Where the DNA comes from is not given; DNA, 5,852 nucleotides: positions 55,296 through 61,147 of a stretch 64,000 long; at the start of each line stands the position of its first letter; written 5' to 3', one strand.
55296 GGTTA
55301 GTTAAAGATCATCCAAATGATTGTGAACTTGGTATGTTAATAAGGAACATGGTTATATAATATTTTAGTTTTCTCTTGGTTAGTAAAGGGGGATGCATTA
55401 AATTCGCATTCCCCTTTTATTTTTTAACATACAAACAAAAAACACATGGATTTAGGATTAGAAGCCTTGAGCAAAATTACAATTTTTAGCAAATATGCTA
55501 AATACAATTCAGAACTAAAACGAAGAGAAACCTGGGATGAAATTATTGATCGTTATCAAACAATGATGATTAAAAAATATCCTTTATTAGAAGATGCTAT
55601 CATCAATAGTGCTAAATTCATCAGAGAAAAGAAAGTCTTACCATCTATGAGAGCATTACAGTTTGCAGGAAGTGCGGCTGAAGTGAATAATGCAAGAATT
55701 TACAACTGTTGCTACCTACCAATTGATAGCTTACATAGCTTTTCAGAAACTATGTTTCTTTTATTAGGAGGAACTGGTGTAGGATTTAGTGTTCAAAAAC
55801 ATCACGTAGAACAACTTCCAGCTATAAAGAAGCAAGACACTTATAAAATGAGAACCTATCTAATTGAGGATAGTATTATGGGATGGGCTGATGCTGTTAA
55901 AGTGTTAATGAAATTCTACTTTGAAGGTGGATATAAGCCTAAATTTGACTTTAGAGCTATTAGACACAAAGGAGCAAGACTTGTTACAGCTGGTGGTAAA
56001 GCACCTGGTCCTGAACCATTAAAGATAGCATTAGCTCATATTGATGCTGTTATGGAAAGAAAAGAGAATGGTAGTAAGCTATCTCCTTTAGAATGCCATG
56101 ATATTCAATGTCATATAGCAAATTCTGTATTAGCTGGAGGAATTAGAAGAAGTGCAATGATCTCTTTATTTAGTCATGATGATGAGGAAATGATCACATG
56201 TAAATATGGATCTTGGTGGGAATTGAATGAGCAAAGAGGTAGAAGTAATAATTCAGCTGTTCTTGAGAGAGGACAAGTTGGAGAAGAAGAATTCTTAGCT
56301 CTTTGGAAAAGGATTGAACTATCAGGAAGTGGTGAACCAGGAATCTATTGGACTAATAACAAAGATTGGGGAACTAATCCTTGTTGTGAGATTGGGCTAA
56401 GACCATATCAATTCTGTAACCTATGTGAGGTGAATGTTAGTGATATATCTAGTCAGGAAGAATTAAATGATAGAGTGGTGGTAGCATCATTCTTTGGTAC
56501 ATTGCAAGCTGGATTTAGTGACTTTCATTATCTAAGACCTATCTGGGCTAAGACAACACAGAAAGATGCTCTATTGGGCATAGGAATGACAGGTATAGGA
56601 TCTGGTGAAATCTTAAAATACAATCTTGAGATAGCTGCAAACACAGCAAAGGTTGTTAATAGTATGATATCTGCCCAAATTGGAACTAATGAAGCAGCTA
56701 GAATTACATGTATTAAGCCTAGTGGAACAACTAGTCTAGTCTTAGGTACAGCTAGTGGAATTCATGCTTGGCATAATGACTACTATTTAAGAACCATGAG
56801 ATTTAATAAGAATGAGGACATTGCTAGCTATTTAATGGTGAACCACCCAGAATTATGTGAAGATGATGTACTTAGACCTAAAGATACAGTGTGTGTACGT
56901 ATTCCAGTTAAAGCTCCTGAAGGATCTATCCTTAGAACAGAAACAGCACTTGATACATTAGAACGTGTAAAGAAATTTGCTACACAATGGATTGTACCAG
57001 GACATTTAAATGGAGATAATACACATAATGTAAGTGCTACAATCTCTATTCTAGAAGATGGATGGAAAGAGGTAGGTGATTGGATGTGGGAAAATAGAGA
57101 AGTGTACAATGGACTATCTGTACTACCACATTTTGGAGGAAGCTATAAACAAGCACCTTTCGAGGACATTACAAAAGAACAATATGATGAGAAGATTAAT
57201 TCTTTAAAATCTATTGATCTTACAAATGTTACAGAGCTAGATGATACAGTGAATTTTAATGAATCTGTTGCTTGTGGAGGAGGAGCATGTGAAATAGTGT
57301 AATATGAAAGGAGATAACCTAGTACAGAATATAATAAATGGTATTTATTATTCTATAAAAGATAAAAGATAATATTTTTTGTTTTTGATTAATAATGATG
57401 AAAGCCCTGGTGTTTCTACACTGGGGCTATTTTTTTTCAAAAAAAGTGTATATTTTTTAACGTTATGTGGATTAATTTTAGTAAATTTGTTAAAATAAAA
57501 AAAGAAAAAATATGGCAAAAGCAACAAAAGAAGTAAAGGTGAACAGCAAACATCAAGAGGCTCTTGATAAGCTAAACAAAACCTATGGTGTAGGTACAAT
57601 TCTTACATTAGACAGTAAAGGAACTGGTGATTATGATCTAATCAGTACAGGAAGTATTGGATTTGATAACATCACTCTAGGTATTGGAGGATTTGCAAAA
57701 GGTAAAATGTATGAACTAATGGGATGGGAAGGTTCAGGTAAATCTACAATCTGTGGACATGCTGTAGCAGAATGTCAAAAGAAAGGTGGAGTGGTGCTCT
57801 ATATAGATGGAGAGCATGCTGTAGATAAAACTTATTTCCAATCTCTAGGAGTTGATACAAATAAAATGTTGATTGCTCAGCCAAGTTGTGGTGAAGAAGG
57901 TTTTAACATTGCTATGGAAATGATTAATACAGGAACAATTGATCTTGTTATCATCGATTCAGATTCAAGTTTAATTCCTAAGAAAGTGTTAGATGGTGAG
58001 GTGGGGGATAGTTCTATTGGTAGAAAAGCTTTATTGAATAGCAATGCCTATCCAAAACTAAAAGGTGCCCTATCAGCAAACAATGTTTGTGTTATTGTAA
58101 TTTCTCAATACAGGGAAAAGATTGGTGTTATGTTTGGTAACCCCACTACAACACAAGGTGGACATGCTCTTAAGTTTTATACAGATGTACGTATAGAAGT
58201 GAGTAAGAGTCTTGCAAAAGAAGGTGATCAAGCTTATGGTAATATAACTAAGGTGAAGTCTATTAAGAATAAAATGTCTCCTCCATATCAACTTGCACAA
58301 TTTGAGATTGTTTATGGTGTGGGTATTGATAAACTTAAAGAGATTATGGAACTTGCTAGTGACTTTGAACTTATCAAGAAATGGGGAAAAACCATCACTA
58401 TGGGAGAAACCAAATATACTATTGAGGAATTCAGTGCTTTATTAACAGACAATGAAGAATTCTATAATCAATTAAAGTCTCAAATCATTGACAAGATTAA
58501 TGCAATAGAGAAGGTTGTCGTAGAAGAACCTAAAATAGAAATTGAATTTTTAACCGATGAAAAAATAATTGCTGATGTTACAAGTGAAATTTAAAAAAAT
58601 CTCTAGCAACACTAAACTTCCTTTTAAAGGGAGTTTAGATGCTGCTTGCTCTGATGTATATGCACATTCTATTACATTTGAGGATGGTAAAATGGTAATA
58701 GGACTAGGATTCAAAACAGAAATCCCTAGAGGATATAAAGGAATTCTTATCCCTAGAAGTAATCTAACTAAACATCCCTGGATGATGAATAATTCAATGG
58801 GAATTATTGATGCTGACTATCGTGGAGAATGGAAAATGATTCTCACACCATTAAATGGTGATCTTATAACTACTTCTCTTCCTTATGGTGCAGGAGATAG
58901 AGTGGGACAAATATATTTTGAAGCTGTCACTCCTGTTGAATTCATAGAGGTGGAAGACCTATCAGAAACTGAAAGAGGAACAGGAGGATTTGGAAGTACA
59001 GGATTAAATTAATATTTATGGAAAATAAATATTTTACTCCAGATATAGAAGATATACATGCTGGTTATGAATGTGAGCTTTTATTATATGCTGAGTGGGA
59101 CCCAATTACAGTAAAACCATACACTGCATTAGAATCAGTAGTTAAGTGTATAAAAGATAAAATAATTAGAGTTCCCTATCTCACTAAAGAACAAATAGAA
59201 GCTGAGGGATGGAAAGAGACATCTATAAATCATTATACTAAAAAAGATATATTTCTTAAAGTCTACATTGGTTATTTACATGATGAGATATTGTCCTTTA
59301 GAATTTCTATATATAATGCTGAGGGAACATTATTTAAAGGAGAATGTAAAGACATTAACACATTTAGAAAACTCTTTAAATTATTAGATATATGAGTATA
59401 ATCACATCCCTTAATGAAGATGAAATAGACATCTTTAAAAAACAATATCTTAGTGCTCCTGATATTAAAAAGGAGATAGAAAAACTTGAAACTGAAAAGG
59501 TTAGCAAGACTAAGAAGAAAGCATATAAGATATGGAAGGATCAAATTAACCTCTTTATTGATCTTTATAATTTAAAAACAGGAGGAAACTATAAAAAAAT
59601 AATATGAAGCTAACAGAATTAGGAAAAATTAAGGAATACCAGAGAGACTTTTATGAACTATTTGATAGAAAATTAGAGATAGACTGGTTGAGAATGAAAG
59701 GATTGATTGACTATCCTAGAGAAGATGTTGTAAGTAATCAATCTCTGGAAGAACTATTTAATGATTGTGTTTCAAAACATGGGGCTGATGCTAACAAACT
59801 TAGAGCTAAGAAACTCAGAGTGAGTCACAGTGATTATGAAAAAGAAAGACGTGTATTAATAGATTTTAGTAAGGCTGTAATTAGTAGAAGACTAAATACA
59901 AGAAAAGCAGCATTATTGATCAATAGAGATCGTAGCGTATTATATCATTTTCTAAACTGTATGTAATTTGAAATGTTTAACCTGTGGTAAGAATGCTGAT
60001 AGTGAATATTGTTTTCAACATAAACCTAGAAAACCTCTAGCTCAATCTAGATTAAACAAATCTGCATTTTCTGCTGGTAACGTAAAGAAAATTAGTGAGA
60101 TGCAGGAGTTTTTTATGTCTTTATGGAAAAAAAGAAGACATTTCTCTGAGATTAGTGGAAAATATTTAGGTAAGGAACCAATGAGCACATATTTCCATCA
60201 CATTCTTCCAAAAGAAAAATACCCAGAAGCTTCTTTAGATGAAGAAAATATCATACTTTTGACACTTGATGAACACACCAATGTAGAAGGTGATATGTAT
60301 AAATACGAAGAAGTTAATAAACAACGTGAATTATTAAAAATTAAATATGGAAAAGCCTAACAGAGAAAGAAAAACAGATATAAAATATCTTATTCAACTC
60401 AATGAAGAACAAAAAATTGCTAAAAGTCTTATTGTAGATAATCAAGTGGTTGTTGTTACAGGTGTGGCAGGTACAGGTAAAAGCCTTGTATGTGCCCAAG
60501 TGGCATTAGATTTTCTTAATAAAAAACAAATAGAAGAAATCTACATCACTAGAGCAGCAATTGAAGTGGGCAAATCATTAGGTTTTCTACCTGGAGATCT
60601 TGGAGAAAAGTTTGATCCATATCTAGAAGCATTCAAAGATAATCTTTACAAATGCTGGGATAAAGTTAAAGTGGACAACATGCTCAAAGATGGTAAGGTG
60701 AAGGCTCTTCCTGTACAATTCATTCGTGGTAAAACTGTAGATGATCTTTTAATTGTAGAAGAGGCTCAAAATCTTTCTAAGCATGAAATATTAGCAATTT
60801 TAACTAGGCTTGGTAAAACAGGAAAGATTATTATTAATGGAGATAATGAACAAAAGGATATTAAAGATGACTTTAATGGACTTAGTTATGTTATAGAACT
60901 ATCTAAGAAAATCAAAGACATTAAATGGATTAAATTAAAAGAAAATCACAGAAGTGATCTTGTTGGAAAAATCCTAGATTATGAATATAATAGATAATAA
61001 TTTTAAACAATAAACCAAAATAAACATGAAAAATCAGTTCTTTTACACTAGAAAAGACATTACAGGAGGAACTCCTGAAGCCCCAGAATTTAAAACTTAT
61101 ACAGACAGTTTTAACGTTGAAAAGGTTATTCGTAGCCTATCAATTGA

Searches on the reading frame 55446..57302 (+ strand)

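Call 37: search_protein_families(library=pfam, proteins=[window:55446-57302:+], max_evalue=0.001)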
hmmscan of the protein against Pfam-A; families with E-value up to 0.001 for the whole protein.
window:55446-57302:+ (618 aa): 2 families
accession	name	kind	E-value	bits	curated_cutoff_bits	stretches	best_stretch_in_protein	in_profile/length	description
PF02867.20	Ribonuc_red_lgC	-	5.8e-06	25.6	23.9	0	310-386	209-293/523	Ribonucleotide reductase, barrel domain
PF21995.1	RNR-II_ins_dom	-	0.00019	22.1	27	1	133-202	32-106/107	B12-dependent ribonucleotide reductase, insertion domain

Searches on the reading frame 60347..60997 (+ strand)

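Call 37: search_protein_families(library=pfam, proteins=[window:60347-60997:+], max_evalue=0.001)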
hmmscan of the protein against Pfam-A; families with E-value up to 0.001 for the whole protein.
window:60347-60997:+ (216 aa): 10 families
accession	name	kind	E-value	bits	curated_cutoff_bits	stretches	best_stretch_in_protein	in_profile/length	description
PF02562.22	PhoH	-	1.8e-51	175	27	1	18-211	5-202/205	PhoH-like protein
PF13604.12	AAA_30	-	1.6e-08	35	27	1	17-170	1-128/191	AAA domain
PF13245.12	AAA_19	-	2.5e-07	31.4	25.1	1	22-169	1-128/134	AAA domain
PF13401.12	AAA_22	-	5.1e-06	27.3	27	1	32-157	5-109/130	AAA domain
PF09848.15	SLFN-g3_helicase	-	2.4e-05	24.2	24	1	33-144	2-92/354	Schlafen group 3, DNA/RNA helicase domain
PF25199.1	nSTAND_NTPase5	-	3.2e-05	24.2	34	1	31-72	40-81/145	Novel STAND NTPase 5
PF20720.3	nSTAND3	-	6.1e-05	23.2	27.2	1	23-67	8-51/155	Novel STAND NTPase 3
PF01443.25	Viral_helicase1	-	0.0005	20.4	21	0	36-169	2-96/228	Viral superfamily 1 RNA helicase core domain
PF06745.19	ATPase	-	0.00071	19.4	26.6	0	27-68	14-55/231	KaiC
PF00580.27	UvrD-helicase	-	0.00091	19.4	23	0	18-64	1-45/271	UvrD/REP helicase N-terminal domain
